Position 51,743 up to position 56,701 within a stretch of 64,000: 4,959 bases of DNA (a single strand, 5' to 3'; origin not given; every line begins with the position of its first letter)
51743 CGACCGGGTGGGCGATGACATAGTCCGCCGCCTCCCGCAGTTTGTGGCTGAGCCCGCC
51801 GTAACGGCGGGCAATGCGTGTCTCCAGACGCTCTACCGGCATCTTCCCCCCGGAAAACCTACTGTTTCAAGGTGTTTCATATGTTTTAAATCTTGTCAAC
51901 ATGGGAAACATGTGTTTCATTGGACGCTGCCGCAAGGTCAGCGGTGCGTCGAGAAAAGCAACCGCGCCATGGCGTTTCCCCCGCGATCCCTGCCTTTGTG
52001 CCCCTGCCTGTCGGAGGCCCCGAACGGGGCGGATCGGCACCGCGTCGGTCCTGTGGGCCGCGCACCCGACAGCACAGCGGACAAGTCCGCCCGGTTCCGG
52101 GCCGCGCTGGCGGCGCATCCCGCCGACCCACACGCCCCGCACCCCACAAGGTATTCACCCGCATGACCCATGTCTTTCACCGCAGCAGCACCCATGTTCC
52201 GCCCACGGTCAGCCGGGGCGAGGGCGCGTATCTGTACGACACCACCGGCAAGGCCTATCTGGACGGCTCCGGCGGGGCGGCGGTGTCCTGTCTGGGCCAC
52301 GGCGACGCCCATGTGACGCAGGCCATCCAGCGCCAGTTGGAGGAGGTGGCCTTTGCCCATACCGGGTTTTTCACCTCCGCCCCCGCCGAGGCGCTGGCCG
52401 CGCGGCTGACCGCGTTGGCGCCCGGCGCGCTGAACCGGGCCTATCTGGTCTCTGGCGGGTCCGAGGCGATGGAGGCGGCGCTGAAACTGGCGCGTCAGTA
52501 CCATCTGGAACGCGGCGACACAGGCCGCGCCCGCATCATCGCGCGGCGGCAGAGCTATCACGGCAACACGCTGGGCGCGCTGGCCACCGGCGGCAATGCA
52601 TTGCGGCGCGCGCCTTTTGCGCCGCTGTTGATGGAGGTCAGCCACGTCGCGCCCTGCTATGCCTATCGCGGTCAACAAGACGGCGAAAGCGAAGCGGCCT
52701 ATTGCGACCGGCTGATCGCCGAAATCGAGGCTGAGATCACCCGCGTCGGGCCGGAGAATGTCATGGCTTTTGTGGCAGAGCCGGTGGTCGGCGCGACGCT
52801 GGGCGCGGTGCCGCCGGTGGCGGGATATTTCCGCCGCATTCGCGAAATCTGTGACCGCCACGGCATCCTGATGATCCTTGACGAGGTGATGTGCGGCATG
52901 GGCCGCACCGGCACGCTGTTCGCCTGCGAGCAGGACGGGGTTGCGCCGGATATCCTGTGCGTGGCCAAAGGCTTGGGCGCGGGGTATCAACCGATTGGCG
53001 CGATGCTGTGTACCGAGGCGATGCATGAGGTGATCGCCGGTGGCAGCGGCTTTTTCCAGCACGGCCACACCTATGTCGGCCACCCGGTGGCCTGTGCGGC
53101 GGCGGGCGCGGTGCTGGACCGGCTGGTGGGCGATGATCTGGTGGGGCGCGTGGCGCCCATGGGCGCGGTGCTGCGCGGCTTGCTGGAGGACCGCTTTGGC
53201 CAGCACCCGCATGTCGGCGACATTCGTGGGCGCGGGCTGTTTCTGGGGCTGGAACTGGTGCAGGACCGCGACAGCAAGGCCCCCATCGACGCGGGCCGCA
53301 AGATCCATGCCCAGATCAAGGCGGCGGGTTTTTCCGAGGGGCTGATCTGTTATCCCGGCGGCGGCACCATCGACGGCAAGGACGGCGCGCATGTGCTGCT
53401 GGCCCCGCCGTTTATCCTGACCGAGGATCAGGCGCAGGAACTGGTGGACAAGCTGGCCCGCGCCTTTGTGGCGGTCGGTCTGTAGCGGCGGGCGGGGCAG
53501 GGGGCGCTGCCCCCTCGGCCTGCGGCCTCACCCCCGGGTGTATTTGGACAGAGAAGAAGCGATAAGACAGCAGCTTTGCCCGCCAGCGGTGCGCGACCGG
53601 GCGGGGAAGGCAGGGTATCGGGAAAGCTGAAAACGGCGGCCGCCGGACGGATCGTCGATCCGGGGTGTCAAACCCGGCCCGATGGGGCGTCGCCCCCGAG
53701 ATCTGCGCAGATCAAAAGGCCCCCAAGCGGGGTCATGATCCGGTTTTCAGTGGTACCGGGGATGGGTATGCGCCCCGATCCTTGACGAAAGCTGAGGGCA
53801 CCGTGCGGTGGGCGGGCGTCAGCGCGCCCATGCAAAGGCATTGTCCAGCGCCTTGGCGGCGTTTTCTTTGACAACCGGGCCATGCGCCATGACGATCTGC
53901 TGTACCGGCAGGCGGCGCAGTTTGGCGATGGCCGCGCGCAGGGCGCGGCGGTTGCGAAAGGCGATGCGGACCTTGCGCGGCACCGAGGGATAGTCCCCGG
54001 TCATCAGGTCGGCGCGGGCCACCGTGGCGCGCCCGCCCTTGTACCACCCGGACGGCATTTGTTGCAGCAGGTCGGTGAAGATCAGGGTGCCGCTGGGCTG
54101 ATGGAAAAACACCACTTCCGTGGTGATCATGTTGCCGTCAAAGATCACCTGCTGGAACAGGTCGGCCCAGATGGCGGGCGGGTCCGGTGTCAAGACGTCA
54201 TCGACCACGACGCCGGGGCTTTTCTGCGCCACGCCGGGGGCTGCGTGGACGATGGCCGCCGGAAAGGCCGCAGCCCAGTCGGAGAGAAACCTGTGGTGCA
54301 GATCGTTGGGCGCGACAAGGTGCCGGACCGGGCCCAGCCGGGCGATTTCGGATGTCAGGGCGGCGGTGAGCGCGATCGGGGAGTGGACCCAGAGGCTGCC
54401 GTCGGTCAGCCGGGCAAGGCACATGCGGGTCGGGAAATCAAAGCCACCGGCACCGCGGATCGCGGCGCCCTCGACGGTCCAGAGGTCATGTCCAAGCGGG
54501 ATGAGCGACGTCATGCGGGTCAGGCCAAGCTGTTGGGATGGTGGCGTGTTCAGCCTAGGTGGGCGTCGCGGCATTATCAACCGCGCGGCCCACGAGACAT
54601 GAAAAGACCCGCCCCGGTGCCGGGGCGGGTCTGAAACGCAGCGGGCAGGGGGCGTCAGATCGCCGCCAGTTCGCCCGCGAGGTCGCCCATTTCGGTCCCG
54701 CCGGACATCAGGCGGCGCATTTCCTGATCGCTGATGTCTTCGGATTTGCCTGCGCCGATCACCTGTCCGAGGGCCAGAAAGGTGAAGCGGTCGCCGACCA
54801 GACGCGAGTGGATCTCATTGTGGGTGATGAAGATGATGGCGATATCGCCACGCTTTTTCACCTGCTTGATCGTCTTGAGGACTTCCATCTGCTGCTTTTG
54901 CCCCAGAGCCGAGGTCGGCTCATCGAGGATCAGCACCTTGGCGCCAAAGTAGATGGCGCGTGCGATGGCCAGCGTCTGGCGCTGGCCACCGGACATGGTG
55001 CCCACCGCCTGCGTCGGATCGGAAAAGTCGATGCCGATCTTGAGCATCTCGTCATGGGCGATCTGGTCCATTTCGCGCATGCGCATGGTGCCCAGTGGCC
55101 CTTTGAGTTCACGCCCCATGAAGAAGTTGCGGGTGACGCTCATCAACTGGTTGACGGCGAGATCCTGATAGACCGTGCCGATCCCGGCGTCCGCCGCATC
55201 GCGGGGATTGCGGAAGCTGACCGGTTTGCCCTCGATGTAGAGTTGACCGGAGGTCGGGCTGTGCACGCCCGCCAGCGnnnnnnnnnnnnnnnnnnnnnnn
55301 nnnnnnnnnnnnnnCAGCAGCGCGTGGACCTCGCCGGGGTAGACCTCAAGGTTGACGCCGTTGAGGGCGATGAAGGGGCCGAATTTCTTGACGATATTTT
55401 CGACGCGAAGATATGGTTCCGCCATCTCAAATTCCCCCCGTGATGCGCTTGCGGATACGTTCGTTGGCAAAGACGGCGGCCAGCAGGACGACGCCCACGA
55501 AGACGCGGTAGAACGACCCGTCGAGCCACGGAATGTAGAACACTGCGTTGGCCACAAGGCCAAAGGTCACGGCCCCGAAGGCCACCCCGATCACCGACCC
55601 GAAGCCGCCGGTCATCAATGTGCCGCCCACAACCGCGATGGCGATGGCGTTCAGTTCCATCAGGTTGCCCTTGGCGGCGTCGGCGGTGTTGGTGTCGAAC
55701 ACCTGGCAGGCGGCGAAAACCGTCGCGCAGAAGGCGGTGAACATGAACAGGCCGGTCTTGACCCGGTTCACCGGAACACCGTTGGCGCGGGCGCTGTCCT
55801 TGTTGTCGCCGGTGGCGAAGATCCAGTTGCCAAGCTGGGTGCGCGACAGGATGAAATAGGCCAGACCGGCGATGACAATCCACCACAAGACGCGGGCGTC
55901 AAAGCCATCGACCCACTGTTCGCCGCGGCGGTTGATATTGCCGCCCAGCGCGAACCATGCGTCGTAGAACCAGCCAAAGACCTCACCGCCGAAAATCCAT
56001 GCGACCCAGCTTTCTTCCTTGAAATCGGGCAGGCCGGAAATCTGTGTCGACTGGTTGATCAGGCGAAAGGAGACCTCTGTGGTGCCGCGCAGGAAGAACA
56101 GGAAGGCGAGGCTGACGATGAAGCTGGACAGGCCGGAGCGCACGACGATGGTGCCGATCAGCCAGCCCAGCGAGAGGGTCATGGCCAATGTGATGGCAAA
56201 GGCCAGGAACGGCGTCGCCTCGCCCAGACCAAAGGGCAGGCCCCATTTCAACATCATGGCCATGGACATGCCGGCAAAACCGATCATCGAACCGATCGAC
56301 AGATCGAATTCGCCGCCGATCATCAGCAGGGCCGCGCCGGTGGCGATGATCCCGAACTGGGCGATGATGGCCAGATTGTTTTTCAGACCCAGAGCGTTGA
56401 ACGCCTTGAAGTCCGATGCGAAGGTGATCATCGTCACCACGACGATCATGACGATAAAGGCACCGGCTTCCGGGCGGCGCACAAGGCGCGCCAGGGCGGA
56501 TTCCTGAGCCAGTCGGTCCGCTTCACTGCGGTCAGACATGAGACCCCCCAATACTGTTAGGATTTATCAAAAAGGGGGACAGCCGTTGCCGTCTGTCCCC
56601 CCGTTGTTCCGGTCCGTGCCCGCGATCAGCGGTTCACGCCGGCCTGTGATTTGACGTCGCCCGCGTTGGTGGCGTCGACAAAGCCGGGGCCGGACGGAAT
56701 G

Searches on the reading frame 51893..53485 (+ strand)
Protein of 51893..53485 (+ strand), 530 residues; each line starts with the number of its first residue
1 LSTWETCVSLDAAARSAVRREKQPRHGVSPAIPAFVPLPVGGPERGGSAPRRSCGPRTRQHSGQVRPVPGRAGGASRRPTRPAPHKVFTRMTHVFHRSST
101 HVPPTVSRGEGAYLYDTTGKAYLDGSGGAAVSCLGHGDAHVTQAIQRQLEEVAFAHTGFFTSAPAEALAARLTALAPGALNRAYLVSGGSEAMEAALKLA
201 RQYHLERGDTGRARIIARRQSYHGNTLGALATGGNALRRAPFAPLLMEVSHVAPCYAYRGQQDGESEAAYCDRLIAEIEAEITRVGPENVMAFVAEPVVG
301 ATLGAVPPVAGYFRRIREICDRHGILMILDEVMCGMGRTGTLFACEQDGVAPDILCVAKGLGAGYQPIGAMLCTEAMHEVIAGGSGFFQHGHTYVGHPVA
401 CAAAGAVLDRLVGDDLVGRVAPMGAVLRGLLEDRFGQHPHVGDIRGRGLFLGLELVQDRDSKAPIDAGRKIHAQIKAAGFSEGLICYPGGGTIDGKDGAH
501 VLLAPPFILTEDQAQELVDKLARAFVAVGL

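Call 64: search_protein_families(library=pfam, proteins=[window:51893-53485:+], max_evalue=0.0001)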
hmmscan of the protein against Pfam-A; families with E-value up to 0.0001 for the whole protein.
window:51893-53485:+ (530 aa): 1 family
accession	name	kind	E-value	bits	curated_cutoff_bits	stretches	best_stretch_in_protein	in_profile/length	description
PF00202.27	Aminotran_3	-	2e-95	320.3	30.5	1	96-524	3-402/403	Aminotransferase class-III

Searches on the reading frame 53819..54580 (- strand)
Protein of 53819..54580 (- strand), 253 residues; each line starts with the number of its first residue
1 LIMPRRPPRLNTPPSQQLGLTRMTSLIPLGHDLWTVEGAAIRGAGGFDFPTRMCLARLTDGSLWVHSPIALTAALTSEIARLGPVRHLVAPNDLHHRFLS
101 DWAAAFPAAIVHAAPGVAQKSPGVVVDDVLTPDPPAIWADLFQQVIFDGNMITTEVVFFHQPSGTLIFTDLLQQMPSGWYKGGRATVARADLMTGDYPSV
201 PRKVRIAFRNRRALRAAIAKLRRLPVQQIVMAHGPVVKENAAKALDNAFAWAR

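Call 64: search_protein_families(library=pfam, proteins=[window:53819-54580:-], max_evalue=0.0001)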
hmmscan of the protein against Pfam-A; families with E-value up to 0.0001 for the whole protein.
window:53819-54580:- (253 aa): 1 family
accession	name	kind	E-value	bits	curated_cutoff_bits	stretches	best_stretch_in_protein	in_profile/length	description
PF14234.11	DUF4336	-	2.2e-14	53.9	28.5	1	45-177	14-167/321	Domain of unknown function (DUF4336)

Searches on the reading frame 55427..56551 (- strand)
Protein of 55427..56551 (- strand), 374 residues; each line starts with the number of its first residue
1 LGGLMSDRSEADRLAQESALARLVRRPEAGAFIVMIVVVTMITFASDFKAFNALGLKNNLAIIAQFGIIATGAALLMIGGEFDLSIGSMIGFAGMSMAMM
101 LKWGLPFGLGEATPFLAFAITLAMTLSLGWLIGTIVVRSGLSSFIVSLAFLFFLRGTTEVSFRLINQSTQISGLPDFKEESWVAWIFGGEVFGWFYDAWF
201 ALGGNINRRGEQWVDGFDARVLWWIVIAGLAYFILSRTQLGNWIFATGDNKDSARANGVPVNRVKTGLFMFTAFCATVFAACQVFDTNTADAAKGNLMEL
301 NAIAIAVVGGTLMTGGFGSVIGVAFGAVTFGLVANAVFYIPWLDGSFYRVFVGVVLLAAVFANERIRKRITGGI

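Call 64: search_protein_families(library=pfam, proteins=[window:55427-56551:-], max_evalue=0.0001)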
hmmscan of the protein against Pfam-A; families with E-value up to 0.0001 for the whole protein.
window:55427-56551:- (374 aa): 1 family
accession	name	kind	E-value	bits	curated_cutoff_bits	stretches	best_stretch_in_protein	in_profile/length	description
PF02653.21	BPD_transp_2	-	2.6e-34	119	26.8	1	60-360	6-269/269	Branched-chain amino acid transport system / permease component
